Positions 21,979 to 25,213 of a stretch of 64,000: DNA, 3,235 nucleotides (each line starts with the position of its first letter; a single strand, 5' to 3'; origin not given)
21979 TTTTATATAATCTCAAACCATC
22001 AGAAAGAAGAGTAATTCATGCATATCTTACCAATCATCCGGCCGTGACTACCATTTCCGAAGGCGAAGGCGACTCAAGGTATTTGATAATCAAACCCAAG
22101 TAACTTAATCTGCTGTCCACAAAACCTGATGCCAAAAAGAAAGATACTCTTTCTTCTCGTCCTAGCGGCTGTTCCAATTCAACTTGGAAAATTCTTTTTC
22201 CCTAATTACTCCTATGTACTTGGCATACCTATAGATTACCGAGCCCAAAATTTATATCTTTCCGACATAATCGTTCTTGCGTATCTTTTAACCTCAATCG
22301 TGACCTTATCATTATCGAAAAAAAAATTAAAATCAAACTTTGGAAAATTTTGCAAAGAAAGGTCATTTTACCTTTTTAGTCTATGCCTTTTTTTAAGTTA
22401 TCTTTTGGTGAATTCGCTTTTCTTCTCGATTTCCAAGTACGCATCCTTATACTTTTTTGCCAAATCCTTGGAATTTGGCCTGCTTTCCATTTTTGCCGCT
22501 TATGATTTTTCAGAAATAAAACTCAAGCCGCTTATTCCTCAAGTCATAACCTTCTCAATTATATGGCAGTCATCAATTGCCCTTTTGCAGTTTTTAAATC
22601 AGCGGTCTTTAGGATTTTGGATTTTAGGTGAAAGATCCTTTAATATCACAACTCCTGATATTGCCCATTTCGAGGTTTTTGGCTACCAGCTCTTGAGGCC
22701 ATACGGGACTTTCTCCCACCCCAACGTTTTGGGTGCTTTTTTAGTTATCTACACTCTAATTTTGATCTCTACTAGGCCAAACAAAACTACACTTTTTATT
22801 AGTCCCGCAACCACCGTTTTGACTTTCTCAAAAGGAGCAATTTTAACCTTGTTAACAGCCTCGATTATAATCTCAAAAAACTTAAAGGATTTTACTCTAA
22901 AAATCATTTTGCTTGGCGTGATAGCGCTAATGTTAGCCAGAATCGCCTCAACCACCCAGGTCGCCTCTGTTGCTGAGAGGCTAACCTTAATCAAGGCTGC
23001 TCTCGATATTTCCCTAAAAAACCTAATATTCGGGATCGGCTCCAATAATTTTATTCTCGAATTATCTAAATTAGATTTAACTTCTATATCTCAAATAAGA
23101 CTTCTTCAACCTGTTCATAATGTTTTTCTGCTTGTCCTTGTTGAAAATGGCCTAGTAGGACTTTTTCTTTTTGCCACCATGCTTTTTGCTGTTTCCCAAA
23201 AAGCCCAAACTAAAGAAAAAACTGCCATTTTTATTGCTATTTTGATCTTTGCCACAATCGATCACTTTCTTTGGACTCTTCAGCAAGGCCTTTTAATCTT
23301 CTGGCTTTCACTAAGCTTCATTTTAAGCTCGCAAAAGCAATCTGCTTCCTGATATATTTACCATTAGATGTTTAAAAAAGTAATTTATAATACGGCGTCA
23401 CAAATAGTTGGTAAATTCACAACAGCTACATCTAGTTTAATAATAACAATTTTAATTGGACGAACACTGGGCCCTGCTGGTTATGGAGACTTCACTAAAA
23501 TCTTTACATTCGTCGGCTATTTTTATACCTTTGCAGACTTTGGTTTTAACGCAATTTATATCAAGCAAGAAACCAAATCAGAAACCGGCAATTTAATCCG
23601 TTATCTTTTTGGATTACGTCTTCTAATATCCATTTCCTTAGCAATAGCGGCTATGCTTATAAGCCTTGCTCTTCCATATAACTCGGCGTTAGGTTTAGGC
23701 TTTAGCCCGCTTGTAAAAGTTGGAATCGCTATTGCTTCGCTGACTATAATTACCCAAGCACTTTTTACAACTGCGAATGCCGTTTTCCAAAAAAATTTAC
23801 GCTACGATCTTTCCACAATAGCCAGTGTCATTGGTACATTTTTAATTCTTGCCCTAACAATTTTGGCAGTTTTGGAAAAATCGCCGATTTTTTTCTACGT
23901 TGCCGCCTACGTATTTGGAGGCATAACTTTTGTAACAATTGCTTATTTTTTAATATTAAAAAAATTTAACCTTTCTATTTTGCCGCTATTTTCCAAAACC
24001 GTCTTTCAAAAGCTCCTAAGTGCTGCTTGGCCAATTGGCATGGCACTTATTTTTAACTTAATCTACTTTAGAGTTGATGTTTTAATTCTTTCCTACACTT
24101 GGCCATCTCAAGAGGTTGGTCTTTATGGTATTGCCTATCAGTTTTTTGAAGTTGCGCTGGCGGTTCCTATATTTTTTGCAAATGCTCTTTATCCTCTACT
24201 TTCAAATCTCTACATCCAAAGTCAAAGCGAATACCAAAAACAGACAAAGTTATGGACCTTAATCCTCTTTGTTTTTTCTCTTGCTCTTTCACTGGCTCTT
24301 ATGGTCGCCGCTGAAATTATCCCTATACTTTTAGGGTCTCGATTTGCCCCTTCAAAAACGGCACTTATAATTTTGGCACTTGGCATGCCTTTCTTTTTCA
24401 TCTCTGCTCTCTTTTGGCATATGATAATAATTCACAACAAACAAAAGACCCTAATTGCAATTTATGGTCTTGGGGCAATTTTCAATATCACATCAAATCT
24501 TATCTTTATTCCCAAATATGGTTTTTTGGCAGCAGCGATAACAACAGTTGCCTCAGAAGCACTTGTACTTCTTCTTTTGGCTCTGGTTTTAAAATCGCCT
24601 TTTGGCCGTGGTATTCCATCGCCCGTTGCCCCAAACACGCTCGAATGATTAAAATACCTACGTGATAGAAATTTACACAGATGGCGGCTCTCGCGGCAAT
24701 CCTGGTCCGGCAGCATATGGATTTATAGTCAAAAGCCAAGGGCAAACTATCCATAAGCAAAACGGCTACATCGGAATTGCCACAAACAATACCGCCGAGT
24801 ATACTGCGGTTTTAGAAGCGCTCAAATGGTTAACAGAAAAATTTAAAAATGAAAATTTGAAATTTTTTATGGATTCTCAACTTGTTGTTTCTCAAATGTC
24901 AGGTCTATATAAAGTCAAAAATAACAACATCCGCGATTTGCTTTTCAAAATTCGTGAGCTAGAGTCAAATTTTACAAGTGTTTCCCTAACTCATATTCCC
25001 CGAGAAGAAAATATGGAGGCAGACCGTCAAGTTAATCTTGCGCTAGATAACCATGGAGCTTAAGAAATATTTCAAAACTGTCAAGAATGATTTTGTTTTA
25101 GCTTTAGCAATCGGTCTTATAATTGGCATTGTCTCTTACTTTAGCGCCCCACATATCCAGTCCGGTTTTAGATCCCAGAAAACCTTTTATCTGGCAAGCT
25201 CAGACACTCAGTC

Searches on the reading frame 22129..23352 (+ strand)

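Call 23: search_protein_families(library=pfam, proteins=[window:22129-23352:+], max_evalue=0.001)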
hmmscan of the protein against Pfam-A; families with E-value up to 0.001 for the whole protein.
window:22129-23352:+ (407 aa): 1 family
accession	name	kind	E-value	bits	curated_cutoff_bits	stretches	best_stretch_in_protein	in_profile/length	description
PF04932.20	Wzy_C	-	1.4e-11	44.9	31.7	1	221-349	2-149/149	O-Antigen ligase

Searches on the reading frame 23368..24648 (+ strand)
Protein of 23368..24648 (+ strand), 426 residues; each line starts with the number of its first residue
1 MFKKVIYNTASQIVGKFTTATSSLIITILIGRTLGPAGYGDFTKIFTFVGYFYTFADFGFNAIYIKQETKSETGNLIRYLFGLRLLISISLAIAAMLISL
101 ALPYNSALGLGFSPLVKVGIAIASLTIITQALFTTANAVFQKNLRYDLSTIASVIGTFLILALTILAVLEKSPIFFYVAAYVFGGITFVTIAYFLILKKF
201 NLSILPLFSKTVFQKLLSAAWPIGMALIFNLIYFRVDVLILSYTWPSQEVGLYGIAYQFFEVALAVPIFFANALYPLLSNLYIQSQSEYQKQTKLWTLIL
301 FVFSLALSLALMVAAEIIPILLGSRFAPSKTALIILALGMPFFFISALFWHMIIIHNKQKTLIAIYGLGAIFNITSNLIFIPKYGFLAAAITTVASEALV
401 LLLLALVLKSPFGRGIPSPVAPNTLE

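Call 23: search_protein_families(library=pfam, proteins=[window:23368-24648:+], max_evalue=0.001)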
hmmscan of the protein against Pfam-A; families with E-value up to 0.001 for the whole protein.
window:23368-24648:+ (426 aa): 3 families
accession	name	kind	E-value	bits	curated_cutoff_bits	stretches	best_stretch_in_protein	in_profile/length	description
PF01943.22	Polysacc_synt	-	5e-23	82.3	28.2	1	8-281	4-273/274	Polysaccharide biosynthesis protein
PF13440.11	Polysacc_synt_3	-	2.7e-19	69.9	23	1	31-329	3-291/293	Polysaccharide biosynthesis protein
PF10766.14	AcrZ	-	0.00078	19.4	26.2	0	363-377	24-38/48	Multidrug efflux pump-associated protein AcrZ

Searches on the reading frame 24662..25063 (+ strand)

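Call 23: search_protein_families(library=pfam, proteins=[window:24662-25063:+], max_evalue=0.001)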
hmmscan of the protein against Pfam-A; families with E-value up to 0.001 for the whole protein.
window:24662-25063:+ (133 aa): 2 families
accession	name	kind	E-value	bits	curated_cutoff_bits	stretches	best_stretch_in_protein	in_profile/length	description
PF13456.12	RVT_3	-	6.2e-16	58.9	21.6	1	7-125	3-121/123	Reverse transcriptase-like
PF00075.30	RNase_H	-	6.7e-13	49.5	25.8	1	3-92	5-89/141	RNase H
